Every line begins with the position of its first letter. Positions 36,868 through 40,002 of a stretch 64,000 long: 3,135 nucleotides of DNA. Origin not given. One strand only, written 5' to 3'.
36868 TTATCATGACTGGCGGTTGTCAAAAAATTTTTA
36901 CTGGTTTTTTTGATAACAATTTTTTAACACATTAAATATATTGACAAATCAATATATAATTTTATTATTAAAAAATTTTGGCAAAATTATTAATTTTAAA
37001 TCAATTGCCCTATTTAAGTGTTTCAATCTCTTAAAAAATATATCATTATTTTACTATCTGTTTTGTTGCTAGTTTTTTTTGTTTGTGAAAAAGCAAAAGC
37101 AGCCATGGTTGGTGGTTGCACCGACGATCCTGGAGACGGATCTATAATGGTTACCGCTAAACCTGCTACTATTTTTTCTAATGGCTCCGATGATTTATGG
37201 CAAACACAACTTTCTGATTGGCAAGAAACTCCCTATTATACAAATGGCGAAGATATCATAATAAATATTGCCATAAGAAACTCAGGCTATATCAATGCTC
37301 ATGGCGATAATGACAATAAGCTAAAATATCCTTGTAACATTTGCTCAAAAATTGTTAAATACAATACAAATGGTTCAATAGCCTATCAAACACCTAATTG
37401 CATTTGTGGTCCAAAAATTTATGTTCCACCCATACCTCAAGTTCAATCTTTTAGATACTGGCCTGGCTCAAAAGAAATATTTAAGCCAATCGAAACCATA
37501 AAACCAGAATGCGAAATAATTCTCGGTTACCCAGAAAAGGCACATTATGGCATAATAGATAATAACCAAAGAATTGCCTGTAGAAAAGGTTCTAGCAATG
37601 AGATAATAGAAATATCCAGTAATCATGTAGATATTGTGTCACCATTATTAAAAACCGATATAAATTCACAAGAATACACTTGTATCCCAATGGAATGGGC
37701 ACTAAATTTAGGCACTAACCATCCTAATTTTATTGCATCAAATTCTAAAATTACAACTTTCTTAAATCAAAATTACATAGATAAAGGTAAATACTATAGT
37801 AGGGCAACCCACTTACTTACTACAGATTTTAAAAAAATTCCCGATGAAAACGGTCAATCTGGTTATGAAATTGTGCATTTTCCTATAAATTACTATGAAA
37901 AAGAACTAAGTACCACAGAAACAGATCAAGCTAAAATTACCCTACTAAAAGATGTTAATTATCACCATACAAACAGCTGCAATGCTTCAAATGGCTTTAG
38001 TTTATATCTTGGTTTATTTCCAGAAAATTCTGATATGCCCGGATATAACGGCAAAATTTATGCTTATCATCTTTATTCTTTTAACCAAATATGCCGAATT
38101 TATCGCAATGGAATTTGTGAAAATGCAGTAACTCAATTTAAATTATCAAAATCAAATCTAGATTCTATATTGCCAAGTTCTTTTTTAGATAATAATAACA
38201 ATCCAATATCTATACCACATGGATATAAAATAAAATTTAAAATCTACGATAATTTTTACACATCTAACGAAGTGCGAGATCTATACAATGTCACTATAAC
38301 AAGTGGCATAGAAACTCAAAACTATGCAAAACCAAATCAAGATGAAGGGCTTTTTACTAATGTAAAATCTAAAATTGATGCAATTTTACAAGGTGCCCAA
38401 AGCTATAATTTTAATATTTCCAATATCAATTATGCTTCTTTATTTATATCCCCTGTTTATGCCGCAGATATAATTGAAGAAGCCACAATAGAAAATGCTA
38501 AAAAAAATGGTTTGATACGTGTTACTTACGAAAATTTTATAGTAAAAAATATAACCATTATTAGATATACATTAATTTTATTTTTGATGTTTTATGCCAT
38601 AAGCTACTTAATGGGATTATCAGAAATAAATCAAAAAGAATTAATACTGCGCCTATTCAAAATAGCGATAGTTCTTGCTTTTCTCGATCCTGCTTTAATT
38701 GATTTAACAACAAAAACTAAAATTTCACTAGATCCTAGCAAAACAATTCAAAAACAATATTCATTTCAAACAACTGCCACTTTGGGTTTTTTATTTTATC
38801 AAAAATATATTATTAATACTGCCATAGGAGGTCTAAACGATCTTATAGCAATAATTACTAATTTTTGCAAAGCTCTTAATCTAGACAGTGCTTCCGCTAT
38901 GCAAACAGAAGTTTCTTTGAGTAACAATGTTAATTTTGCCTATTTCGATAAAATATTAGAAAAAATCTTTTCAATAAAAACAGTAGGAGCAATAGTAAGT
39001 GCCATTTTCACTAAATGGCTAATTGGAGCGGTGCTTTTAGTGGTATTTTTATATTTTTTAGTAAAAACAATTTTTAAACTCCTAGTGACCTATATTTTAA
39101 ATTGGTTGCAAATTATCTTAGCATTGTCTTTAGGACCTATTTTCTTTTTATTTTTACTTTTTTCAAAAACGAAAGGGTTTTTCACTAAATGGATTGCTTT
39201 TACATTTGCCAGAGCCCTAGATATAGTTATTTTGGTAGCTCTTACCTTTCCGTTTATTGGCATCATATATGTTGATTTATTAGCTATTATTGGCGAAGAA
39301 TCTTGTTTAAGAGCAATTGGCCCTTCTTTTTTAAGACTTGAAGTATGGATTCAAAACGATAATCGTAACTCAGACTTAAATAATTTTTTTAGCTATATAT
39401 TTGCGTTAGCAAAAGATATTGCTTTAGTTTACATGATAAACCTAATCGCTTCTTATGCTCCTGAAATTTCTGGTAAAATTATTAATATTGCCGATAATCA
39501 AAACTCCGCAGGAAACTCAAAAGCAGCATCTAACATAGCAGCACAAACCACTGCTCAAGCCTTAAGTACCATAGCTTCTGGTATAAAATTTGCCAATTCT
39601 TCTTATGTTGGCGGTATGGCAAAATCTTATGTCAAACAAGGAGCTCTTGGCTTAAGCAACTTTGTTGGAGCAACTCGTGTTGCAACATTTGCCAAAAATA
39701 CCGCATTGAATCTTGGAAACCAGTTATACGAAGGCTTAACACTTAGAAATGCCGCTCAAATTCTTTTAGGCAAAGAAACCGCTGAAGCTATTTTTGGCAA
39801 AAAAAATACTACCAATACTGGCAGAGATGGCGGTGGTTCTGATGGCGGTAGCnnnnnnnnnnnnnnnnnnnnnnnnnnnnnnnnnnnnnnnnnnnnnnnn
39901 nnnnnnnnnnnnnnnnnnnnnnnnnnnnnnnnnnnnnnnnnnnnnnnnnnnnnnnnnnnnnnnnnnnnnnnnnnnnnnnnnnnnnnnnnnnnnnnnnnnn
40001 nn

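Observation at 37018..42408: Third giant VirB6-like paralog (1668 aa), unlinked from the other two, with a small membrane-protein gene and a terminator behind it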

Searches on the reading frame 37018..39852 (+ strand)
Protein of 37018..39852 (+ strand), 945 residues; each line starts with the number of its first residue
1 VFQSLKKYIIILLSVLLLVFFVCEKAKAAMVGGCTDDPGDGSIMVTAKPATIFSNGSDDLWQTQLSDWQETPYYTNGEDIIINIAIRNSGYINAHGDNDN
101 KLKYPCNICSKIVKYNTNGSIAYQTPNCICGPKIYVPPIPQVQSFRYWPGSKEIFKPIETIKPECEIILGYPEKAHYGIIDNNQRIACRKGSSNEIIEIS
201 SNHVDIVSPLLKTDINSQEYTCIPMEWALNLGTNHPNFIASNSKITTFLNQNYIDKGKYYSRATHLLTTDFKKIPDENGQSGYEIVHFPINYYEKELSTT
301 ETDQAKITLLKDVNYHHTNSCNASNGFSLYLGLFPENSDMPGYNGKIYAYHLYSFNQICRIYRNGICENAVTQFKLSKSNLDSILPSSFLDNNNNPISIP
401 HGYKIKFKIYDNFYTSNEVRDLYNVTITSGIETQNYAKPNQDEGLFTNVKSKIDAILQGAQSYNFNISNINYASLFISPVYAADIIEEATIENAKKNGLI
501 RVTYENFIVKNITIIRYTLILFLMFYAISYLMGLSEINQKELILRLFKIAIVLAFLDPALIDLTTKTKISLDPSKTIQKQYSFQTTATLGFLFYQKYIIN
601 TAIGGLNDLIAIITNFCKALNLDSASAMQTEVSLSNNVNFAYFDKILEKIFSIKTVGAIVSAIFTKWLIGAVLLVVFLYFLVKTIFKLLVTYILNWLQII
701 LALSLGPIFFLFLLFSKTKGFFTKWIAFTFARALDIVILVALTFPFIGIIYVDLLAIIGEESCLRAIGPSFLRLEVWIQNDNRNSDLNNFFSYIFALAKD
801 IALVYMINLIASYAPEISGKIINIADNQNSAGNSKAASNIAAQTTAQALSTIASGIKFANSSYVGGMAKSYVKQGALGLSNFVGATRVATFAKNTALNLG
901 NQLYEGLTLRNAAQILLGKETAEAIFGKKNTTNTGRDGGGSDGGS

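Call 37: predict_structure(alignment_id=A2)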
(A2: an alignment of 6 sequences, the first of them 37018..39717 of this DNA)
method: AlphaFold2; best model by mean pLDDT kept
length: 900 residues; sequences in the alignment: 6
mean_pLDDT: 30.2   pTM: 0.20
mean pLDDT of the five models: 30.2, 30.0, 28.6, 27.3, 27.0
residues with pLDDT >= 90: 0; 70-90: 0; 50-70: 0; < 50: 900
segments of 3 or more residues with pLDDT < 50: 1-900
pLDDT, mean of each block of 10 residues (from residue 1): 33 35 28 23 24 24 27 27 26 29 31 31 31 27 23 23 24 27 32 33 32 30 28 26 34 31 28 32 27 26 25 24 28 37 30 31 29 28 34 39 35 27 27 26 28 28 25 24 27 27 29 36 38 35 38 32 27 28 26 29 32 31 27 25 28 29 30 33 34 37 39 42 37 34 33 31 28 26 29 33 33 31 37 38 37 33 31 31 29 29
secondary structure, 60 per line:
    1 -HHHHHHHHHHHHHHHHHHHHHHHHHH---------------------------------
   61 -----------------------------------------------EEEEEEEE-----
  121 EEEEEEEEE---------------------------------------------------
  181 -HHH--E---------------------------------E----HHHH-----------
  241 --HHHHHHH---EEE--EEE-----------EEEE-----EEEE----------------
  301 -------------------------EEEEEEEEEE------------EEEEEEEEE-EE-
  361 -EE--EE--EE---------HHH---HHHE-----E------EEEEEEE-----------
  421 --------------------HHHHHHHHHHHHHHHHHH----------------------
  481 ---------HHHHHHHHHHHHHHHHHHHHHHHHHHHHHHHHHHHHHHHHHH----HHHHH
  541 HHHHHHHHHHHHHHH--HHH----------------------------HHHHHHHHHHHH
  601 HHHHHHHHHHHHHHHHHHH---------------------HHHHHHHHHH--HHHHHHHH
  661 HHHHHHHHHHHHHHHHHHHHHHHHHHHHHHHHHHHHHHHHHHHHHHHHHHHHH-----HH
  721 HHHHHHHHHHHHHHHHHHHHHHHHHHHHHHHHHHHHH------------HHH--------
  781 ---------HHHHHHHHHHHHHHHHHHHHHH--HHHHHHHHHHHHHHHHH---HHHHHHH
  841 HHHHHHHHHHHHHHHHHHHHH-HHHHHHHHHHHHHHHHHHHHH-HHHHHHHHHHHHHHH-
elements in order (helices of 4 or more, strands of 3 or more residues): H2-27 E108-115 E121-129 H226-229 H243-249 E253-255 E258-260 E272-275 E281-284 E326-335 E348-356 E403-409 H441-458 H490-531 H536-555 H589-619 H641-650 H653-713 H719-757 H790-811 H814-830 H834-861 H863-883 H885-899

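Call 43: search_protein_representatives(protein=window:37018-39852:+)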
Query: 945 residues. Proteins with E-value up to 0.001 (for the whole library): 450; up to 1e-10: 117; up to 1e-30: 7. The best 150 are listed.
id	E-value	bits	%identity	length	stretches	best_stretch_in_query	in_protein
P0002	0.0e+00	1394.7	73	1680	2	2-448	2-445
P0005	0.0e+00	1220.9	63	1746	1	2-928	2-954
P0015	6.3e-97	342.2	37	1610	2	9-556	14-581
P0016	1.9e-35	138.8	31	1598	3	591-887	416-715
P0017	1.9e-33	132.1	31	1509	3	592-876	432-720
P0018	8.0e-33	130.1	84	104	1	524-602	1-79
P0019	2.6e-32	128.4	30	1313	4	590-881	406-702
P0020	2.3e-30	121.9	32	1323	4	590-892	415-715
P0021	1.7e-28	115.8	31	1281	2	319-867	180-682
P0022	2.1e-28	115.4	26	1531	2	589-925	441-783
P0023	3.0e-28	114.9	31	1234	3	484-897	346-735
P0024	1.7e-27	112.4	29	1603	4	592-867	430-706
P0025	1.9e-27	112.3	32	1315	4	590-845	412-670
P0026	4.7e-26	107.6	27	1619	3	589-889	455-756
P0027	5.9e-26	107.3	28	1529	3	590-911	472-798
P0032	1.2e-23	99.7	28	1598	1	320-877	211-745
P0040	1.3e-22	96.3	28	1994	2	286-889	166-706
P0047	6.2e-22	94.0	29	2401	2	310-840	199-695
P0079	3.3e-18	81.7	27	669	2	494-825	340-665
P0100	2.5e-15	72.2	31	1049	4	585-778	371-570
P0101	2.7e-15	72.1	28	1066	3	490-845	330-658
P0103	7.5e-15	70.6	33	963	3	632-763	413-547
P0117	2.3e-12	62.4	29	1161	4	585-833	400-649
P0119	5.6e-12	61.1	28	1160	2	585-827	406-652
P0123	1.9e-11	59.3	34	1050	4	638-763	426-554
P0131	1.8e-10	56.1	34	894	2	639-772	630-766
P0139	5.3e-10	54.5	32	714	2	496-556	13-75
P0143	1.5e-09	53.1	30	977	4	636-764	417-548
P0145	3.2e-09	52.0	30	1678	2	448-557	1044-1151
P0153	9.5e-09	50.4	27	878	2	591-858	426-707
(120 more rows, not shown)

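Call 45: list_cluster_members(proteins=[P0015, P0016, P0017, P0020, P0021, P0032, P0040, P0047, P0145, P0139])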
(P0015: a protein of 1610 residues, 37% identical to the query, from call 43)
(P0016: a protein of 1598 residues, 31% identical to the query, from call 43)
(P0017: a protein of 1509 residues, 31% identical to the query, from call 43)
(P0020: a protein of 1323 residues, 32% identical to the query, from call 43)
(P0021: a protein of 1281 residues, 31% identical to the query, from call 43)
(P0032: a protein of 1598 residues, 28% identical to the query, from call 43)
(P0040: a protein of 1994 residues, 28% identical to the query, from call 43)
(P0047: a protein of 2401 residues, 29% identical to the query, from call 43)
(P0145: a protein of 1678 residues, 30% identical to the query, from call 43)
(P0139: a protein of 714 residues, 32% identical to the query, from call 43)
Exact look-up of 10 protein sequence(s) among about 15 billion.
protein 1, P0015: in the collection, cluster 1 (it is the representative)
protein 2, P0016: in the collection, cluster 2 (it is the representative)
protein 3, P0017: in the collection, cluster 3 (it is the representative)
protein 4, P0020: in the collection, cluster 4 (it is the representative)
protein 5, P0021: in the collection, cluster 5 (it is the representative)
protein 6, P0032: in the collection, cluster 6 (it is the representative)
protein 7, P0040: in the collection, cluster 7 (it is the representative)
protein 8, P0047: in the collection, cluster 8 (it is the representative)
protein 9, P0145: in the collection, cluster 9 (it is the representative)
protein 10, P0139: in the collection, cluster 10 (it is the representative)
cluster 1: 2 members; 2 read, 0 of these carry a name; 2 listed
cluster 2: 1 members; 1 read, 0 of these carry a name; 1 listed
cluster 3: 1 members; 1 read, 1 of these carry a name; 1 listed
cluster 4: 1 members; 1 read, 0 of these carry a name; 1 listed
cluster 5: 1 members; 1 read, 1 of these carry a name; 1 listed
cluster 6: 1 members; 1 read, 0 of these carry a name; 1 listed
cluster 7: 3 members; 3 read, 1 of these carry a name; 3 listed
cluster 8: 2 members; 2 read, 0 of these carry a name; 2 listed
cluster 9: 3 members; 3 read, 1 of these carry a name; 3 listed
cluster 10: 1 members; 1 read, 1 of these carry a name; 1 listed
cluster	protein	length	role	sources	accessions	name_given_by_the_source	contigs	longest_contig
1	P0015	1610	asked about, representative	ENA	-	-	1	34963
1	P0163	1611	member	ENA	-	-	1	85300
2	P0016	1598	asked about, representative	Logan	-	-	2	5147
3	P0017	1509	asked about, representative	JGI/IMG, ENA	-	type IV secretory pathway VirB6-like protein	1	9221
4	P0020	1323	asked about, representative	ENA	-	-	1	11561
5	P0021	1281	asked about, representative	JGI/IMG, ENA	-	type IV secretory pathway VirB6-like protein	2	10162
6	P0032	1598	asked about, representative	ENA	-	-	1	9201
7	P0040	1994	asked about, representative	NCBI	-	-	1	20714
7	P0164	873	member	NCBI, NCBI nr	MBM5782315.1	MAG: type IV secretion system protein, partial [Pelagibacterales bacterium] | type IV secretion system protein [Pelagibacterales bacterium]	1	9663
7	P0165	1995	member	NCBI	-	-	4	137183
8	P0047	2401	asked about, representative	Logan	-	-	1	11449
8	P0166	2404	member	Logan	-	-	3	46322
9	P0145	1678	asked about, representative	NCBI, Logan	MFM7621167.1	MAG: type IV secretion system protein [Alphaproteobacteria bacterium]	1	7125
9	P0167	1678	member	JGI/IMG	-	-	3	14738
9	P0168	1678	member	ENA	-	-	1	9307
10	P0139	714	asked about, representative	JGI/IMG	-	type IV secretory pathway VirB6-like protein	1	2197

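Call 46: find_encoding_contigs(protein=P0015, flank=10000, max_places=3)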
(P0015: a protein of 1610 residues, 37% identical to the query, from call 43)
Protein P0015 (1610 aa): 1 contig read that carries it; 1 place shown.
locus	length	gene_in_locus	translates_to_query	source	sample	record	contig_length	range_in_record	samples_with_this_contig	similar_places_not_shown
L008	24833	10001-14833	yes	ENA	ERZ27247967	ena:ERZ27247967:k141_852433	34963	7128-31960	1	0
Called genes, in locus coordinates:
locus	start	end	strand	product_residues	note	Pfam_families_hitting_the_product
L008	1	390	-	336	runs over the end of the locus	PF03524:CagX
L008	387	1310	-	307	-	-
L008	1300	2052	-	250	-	PF00994:MoCF_biosynth, PF24102:FLAD1_M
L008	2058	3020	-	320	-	PF01544:CorA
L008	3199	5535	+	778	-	PF02190:LON_substr_bdg, PF13191:AAA_16 (faint), PF00004:AAA, PF07728:AAA_5, PF13401:AAA_22 (faint), PF22667:Lon_lid, PF05362:Lon_C, PF13541:ChlI (weak)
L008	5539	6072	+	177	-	PF01121:CoaE (faint), PF01712:dNK (faint), PF13189:Cytidylate_kin2 (weak), PF13238:AAA_18 (weak), PF13671:AAA_33 (weak), PF01202:SKI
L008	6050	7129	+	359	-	PF00465:Fe-ADH, PF13685:Fe-ADH_2 (weak), PF01761:DHQ_synthase, PF24621:DHQS_C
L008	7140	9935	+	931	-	PF13116:YhdP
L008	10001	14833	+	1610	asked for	-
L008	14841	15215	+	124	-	-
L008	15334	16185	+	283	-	-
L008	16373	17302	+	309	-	PF02881:SRP54_N, PF13604:AAA_30 (weak), PF00448:SRP54, PF13614:AAA_31 (weak)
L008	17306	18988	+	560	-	PF00496:SBP_bac_5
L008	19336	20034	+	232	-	-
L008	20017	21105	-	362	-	PF03562:MltA, PF06725:3D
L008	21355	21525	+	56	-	PF10276:zf-CHCC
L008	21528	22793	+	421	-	PF00709:Adenylsucc_synt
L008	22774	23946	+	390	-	PF13439:Glyco_transf_4, PF13477:Glyco_trans_4_2, PF00534:Glycos_transf_1, PF13692:Glyco_trans_1_4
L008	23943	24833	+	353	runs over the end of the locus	PF00534:Glycos_transf_1, PF20706:GT4-conflict (weak), PF13692:Glyco_trans_1_4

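Call 49: find_encoding_contigs(protein=P0165, flank=10000, max_places=2)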
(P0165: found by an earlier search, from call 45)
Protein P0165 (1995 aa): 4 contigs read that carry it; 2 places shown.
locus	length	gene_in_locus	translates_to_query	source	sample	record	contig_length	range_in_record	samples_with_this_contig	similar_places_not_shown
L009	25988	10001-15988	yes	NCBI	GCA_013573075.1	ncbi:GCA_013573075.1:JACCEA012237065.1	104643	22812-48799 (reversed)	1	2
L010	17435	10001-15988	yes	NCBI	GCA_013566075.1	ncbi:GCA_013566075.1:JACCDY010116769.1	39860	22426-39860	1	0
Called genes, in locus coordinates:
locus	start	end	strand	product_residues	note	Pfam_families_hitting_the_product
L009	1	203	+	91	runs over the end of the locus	PF04026:SpoVG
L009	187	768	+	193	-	-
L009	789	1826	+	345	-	PF00589:Phage_integrase (weak)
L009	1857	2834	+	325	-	-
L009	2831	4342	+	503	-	PF00239:Resolvase, PF07508:Recombinase, PF13408:Zn_ribbon_recom (faint)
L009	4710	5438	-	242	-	PF01027:Bax1-I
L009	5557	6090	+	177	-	PF13189:Cytidylate_kin2 (faint), PF13238:AAA_18 (weak), PF13671:AAA_33 (weak), PF01202:SKI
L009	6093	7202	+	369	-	PF00465:Fe-ADH, PF13685:Fe-ADH_2, PF01761:DHQ_synthase, PF24621:DHQS_C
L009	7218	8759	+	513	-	PF04244:DPRP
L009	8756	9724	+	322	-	PF13450:NAD_binding_8, PF01593:Amino_oxidase (weak)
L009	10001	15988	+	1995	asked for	PF04610:TrbL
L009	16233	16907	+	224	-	PF04280:Tim44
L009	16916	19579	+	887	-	PF00330:Aconitase, PF00694:Aconitase_C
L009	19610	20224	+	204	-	PF02482:Ribosomal_S30AE, PF16321:Ribosom_S30AE_C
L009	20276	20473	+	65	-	PF01165:Ribosomal_S21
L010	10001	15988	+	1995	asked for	PF04610:TrbL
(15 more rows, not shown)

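Call 50: find_encoding_contigs(protein=P0020, flank=10000, max_places=2)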
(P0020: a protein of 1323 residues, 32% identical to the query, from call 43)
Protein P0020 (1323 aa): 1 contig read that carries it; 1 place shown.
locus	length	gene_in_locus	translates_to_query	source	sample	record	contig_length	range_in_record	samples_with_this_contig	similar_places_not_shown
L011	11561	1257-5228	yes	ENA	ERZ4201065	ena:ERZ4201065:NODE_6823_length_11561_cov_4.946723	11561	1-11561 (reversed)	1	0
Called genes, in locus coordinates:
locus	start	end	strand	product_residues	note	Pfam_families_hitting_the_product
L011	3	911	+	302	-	?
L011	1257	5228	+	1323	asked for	PF04610:TrbL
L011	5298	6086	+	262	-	PF04280:Tim44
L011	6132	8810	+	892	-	PF00330:Aconitase, PF00694:Aconitase_C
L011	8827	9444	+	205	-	PF02482:Ribosomal_S30AE, PF16321:Ribosom_S30AE_C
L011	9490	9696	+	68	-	PF01165:Ribosomal_S21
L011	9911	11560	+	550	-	?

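Call 54: list_cluster_members(proteins=[P0079, P0103, P0101, P0100, P0123, P0119, P0117, P0143, P0131, P0153])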
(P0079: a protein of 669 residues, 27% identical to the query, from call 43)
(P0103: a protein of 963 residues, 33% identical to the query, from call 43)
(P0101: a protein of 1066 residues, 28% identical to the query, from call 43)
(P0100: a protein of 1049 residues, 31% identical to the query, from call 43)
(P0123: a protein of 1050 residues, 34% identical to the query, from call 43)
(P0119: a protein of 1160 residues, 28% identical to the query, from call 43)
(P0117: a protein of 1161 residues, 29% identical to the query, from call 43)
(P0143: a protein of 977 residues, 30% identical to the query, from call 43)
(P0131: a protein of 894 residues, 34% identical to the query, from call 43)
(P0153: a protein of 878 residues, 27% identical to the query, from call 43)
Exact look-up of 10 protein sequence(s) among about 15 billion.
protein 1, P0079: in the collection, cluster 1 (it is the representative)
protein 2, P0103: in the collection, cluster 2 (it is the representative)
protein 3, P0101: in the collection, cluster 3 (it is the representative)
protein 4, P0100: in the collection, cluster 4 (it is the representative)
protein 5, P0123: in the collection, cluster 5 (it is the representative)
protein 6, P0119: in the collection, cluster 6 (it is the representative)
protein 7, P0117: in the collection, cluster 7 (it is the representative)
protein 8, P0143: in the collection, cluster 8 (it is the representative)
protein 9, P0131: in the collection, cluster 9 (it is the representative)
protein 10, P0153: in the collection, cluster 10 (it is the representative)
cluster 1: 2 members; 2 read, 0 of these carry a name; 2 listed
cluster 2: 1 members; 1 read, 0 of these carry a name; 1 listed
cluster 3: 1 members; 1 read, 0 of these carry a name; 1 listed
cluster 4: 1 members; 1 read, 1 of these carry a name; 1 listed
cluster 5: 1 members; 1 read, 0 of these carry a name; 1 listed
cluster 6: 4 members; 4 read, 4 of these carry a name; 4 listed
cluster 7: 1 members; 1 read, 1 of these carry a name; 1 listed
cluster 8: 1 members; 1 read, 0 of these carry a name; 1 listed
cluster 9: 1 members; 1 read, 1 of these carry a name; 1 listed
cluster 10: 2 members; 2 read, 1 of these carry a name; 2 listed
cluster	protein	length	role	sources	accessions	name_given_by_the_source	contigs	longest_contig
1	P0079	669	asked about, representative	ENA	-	-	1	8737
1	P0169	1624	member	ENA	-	-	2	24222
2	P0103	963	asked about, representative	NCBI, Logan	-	-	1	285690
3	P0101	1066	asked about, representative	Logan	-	-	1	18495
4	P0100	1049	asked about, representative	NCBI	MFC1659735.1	type IV secretion system protein, partial [Pseudomonadota bacterium]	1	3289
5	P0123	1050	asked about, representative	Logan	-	-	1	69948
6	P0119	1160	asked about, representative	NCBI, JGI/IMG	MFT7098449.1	MAG: type IV secretory pathway VirB6-like protein [Rickettsiales bacterium] | type IV secretory pathway VirB6-like protein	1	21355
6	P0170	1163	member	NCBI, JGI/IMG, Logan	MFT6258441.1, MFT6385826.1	MAG: type IV secretory pathway VirB6-like protein [Rickettsiales bacterium] | type IV secretory pathway VirB6-like protein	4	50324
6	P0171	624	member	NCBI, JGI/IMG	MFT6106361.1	MAG: hypothetical protein ACJATL_000588 [Rickettsiales bacterium] | hypothetical protein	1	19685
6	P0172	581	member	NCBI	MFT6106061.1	MAG: type IV secretion system protein VirB6, partial [Rickettsiales bacterium]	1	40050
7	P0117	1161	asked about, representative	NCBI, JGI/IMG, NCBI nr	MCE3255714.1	MAG: virB6 [Rickettsiaceae bacterium] | type IV secretory pathway VirB6-like protein | virB6 [Rickettsiaceae bacterium]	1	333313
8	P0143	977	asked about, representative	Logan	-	-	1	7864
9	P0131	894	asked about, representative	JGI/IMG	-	type IV secretion system protein VirB6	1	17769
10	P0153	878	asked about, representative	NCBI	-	-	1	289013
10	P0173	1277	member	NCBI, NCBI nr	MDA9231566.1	type IV secretion system protein, partial [Rickettsiales bacterium] | type IV secretion system protein [Rickettsiales bacterium]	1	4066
